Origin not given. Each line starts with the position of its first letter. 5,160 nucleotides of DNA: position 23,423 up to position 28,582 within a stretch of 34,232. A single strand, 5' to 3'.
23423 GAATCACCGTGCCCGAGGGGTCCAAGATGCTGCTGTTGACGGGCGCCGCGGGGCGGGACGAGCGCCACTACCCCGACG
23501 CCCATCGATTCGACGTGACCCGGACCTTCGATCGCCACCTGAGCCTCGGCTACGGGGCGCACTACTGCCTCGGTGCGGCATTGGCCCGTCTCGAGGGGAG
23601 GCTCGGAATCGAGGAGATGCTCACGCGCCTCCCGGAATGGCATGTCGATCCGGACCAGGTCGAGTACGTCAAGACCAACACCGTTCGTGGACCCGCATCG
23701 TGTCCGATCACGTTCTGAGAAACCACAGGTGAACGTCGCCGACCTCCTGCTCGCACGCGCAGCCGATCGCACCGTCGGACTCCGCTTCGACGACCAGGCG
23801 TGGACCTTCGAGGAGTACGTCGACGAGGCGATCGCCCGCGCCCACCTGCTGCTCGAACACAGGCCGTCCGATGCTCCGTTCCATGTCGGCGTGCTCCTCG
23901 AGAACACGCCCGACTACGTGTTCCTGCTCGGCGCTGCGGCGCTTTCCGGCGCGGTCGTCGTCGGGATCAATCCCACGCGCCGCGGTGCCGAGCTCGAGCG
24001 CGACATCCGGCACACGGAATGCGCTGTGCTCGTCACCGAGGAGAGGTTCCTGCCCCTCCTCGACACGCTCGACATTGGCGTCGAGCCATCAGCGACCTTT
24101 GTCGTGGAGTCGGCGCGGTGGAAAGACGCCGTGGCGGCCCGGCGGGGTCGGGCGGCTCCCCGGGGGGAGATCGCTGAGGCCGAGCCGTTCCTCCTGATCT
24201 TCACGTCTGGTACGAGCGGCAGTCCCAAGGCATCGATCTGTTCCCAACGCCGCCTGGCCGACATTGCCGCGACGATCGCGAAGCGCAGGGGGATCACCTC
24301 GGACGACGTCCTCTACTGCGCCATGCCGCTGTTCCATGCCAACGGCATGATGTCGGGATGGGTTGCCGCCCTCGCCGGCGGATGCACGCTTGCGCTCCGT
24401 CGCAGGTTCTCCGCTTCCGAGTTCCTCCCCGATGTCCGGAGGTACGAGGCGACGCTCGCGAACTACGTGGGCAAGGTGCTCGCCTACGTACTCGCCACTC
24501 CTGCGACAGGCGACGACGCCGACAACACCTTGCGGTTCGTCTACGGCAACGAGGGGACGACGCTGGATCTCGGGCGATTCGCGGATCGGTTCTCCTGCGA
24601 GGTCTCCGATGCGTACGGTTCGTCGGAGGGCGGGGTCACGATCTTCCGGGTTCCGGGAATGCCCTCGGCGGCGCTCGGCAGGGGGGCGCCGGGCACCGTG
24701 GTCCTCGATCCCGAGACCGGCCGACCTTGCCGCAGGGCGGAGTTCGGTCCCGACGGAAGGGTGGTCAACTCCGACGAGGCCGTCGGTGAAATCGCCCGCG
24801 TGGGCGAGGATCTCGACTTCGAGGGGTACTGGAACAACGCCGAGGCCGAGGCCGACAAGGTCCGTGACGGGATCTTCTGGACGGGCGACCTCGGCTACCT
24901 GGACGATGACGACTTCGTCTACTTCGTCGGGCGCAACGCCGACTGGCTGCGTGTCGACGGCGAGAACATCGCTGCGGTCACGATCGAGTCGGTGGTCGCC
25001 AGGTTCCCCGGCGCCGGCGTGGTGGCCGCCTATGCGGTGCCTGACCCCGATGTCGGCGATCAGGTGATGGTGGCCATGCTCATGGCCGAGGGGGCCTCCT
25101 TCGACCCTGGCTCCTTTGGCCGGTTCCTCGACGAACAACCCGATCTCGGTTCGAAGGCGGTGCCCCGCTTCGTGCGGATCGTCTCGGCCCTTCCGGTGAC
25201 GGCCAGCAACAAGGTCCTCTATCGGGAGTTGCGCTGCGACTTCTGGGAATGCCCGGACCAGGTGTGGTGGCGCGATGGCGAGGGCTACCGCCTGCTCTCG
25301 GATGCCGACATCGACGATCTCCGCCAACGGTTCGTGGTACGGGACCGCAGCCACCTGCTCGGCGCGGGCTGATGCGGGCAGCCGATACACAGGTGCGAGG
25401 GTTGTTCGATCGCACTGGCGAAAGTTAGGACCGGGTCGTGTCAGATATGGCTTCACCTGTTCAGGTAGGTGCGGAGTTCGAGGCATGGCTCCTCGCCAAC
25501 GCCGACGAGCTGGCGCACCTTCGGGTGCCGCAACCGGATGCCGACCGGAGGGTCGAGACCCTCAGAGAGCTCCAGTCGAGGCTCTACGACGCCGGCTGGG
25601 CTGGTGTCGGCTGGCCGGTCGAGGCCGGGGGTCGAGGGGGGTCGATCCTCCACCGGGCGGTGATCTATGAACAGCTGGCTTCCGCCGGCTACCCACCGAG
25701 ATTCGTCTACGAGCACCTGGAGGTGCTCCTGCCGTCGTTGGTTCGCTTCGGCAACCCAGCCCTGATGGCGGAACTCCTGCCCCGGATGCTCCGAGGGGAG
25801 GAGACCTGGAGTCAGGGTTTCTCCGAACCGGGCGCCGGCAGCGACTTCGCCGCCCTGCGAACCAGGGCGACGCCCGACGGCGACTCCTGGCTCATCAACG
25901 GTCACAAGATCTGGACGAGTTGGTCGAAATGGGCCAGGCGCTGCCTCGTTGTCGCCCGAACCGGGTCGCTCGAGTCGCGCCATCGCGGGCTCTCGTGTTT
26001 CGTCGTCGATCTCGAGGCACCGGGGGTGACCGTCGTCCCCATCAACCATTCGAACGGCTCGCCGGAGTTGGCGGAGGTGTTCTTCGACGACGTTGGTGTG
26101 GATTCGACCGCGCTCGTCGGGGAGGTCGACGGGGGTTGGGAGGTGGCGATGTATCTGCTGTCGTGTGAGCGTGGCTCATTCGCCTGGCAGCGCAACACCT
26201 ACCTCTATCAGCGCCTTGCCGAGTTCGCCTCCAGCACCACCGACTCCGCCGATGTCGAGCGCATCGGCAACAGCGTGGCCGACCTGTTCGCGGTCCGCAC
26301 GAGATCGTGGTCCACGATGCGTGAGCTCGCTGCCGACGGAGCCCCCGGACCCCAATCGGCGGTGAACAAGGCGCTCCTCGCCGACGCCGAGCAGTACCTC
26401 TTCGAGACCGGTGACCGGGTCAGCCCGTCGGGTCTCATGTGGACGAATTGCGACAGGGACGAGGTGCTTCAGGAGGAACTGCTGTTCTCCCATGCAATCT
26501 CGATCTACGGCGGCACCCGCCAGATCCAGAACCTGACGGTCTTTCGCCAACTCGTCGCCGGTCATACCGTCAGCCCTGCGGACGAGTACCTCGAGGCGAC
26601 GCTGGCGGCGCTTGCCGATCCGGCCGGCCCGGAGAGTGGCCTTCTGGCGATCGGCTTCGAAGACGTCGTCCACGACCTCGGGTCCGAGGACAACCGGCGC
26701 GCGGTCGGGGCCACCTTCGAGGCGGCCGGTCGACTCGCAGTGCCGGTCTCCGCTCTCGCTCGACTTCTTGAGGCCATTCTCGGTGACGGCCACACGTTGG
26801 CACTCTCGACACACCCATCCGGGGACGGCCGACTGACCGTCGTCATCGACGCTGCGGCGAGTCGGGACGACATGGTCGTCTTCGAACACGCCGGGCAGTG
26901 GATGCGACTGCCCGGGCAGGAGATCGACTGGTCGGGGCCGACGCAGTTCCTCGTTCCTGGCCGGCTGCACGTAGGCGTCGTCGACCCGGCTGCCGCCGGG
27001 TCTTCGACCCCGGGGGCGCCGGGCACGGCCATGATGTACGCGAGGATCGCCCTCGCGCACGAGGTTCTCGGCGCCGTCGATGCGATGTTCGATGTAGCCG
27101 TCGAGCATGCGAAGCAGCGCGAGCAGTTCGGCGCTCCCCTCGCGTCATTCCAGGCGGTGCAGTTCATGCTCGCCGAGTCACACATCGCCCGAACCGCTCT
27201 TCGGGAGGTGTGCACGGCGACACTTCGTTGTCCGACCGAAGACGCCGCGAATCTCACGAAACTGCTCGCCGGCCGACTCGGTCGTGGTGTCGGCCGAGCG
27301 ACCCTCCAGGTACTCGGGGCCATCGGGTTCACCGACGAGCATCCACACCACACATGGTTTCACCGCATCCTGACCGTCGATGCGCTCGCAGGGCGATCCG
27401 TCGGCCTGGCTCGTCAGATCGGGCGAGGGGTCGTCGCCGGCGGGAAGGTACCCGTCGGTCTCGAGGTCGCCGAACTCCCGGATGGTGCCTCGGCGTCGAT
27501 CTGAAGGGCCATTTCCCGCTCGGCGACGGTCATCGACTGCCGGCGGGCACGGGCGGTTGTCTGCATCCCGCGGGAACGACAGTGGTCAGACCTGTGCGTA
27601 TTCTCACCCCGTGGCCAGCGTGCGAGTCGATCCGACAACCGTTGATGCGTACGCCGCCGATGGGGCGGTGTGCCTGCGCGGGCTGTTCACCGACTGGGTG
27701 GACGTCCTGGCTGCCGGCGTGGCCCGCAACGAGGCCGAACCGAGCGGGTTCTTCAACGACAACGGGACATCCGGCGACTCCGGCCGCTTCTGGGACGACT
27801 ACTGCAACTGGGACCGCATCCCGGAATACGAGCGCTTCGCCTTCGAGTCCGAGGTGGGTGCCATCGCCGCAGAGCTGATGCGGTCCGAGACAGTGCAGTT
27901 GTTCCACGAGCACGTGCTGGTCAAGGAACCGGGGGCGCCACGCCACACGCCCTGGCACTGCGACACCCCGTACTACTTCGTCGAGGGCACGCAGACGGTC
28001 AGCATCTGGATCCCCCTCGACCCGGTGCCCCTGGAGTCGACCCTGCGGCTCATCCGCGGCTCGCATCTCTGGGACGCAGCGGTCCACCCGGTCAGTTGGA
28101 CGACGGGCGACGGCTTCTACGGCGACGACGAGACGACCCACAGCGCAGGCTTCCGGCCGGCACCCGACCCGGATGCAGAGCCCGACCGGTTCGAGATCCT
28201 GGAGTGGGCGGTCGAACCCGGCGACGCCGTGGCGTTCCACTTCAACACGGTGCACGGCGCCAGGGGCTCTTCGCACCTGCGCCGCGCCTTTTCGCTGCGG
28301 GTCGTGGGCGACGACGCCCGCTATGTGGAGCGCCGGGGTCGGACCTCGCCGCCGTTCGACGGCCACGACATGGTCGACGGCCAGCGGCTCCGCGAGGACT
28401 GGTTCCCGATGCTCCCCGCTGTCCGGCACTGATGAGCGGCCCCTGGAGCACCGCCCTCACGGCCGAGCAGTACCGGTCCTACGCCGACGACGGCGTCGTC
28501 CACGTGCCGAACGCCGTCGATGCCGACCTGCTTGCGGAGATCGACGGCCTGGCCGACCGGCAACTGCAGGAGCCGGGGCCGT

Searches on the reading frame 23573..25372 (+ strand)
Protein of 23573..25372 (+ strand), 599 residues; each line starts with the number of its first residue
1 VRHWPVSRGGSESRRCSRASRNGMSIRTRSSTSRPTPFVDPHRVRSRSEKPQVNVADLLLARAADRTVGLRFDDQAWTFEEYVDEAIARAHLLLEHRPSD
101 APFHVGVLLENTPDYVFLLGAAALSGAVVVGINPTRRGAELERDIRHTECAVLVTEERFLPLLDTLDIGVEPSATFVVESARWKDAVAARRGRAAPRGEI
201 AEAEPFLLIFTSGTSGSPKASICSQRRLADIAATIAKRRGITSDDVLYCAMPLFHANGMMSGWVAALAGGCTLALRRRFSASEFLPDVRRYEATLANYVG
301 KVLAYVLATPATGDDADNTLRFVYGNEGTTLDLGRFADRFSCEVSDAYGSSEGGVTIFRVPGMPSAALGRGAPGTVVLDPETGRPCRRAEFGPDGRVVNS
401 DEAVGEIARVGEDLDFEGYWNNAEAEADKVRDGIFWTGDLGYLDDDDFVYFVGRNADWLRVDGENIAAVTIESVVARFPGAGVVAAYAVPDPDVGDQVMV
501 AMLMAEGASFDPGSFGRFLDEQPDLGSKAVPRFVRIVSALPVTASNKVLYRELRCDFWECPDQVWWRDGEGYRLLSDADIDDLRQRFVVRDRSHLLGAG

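Call 8: search_protein_families(library=ncbifam, proteins=[window:23573-25372:+], max_evalue=0.00001)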
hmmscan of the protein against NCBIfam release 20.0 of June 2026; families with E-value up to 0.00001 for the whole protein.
window:23573-25372:+ (599 aa): 89 families (the best 25 are shown)
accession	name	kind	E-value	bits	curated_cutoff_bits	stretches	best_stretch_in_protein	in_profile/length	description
NF052587.1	SterCoASynCasI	equivalog_domain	2.9e-189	630.1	900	1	53-596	4-550/550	steroid-22-oyl-CoA synthetase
NF009927.1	PRK13388.1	exception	2.1e-160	534.7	800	1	55-568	4-514/523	fatty-acid--CoA ligase FadD1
NF005897.1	PRK07867.1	exception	2.6e-154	514.6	850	1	55-565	3-493/496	long-chain-fatty-acid--CoA ligase FadD17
NF006134.1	PRK08279.1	equivalog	1.1e-77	262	625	1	54-578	45-593/605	long-chain-acyl-CoA synthetase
NF004808.0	PRK06155.1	equivalog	4.6e-76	256.2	722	1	58-573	25-536/542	ATP-dependent acyl-CoA ligase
NF004837.0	PRK06187.1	subfamily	2.7e-59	200.8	476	1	64-559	21-524/531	long-chain-fatty-acid--CoA ligase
NF038342.1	FACL_FadD6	exception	2.8e-57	194.4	975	1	61-555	51-546/584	long-chain-acyl-CoA synthetase FadD6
NF005947.1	PRK08008.1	equivalog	5e-43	147.5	651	1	76-553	37-517/518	crotonobetaine/carnitine-CoA ligase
NF006182.0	PRK08316.1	subfamily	3.4e-42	144.6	663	2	401-558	364-518/523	fatty acyl-CoA synthetase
NF005702.0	PRK07514.1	subfamily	3e-41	141.4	558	1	72-557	25-500/506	malonyl-CoA synthase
NF004511.1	PRK05852.1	equivalog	1.2e-40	139.6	650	1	104-547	53-494/505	FadD7 family fatty acid--CoA ligase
NF002966.0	PRK03640.1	equivalog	1.1e-39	136.3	556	1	67-554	18-477/483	o-succinylbenzoate--CoA ligase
NF009233.0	PRK12583.1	subfamily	1.7e-39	135.6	832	2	194-554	192-547/558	fatty acid CoA ligase family protein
NF005858.0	PRK07787.1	subfamily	6.7e-38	130.3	575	1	61-554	11-469/471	acyl-CoA synthetase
NF004822.0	PRK06178.1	equivalog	1.3e-37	129.7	782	3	416-554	429-564/571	acyl-CoA synthetase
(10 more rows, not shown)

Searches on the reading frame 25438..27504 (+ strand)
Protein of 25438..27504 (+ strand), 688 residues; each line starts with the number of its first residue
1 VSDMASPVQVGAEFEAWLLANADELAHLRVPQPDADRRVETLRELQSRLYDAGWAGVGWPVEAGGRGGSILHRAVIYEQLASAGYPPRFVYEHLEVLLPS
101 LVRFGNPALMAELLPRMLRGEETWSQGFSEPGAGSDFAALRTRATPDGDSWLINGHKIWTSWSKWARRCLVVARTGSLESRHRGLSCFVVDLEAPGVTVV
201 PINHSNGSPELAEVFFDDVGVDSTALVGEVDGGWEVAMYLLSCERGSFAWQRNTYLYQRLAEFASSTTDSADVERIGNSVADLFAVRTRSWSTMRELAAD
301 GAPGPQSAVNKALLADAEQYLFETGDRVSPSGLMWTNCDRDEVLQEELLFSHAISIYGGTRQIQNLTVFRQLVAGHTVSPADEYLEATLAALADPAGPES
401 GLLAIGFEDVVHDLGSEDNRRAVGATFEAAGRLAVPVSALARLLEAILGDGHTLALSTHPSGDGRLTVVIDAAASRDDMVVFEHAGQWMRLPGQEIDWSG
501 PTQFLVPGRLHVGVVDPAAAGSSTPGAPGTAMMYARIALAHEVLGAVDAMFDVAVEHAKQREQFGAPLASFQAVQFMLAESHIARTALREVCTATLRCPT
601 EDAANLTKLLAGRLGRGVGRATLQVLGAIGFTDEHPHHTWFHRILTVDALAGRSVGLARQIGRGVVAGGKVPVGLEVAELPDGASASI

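Call 8: search_protein_families(library=ncbifam, proteins=[window:25438-27504:+], max_evalue=0.00001)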
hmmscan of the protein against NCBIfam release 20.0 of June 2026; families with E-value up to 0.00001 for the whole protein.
window:25438-27504:+ (688 aa): 16 families
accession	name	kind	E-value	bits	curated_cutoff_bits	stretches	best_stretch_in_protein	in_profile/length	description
TIGR03204.1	pimC_large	equivalog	3.7e-43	147.9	623.85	1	49-249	49-248/395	pimeloyl-CoA dehydrogenase large subunit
NF042972.1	AcrlCoAredClosAcrC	equivalog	1.6e-39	135.6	640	2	34-248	30-245/378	acryloyl-CoA reductase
NF008997.0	PRK12341.1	equivalog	3.3e-34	118.6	537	2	36-245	33-242/382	acyl-CoA dehydrogenase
TIGR03207.1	cyc_hxne_CoA_dh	equivalog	8.1e-33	113.6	575.35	2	41-237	33-230/372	cyclohexanecarboxyl-CoA dehydrogenase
NF042439.1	SulpropCoADesulf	equivalog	9.1e-33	113.5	600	2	22-230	4-217/379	3-sulfinopropanoyl-CoA desulfinase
NF045652.1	ProlPCPDhRedW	equivalog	8.2e-32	110.4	650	2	47-246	38-241/376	L-prolyl-[peptidyl-carrier protein] dehydrogenase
NF043006.1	CyhCrbnylCoADH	equivalog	8.8e-30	103.9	650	2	35-249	30-245/380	cyclohexane-1-carbonyl-CoA dehydrogenase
NF045552.1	GlutCoADH_Des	equivalog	1.8e-27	96.5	470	2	44-238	41-237/387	glutaryl-CoA dehydrogenase Acd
NF053553.1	prodigi_MBC_PigA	equivalog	1.5e-24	86.8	500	1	93-237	92-237/381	prodigiosin MBC biosynthesis dehydrogenase PigA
NF002885.1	PRK03354.1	equivalog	1.4e-22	80.3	540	2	49-235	46-229/378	crotonobetainyl-CoA dehydrogenase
TIGR03203.1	pimD_small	equivalog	4.5e-20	72.1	652.7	2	535-652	239-363/378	pimeloyl-CoA dehydrogenase small subunit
NF058590.1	AcCoDHFadEBacil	equivalog_domain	1.1e-19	70.4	600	1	50-245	63-257/586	acyl-CoA dehydrogenase FadE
NF050027.1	acylCoADhIpdE2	equivalog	1.9e-15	57.2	450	1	527-658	173-303/311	acyl-CoA dehydrogenase IpdE2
NF052270.1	Staph_DH_FadE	equivalog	5.9e-15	54.9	600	1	105-237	121-252/400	acyl-CoA dehydrogenase FadE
NF037942.1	ac_ACP_DH_MbtN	equivalog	7.3e-12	44.7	700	1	57-251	46-239/376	mycobactin biosynthesis acyl-ACP dehydrogenase MbtN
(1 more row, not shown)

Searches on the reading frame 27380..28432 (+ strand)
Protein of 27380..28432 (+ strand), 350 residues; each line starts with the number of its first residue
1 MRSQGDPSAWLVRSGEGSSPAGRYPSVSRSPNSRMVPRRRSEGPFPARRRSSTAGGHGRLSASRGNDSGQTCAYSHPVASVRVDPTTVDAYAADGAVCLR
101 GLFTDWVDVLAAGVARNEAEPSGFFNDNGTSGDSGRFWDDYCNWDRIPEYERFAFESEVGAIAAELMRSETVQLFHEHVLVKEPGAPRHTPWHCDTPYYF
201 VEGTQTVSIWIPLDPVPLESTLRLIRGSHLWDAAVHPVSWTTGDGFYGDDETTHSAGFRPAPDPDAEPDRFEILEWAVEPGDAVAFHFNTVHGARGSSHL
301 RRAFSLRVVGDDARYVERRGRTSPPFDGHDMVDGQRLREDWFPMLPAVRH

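Call 8: search_protein_families(library=ncbifam, proteins=[window:27380-28432:+], max_evalue=0.00001)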
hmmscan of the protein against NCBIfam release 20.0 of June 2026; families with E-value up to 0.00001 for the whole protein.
window:27380-28432:+ (350 aa): 0 families

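Call 56: search_protein_families(library=pfam, proteins=[window:27380-28432:+], max_evalue=0.001)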
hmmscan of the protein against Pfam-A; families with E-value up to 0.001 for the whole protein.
window:27380-28432:+ (350 aa): 1 family
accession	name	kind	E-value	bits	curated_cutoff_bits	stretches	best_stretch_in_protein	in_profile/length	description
PF05721.19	PhyH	-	3.5e-22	80.2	22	1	93-303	3-213/213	Phytanoyl-CoA dioxygenase (PhyH)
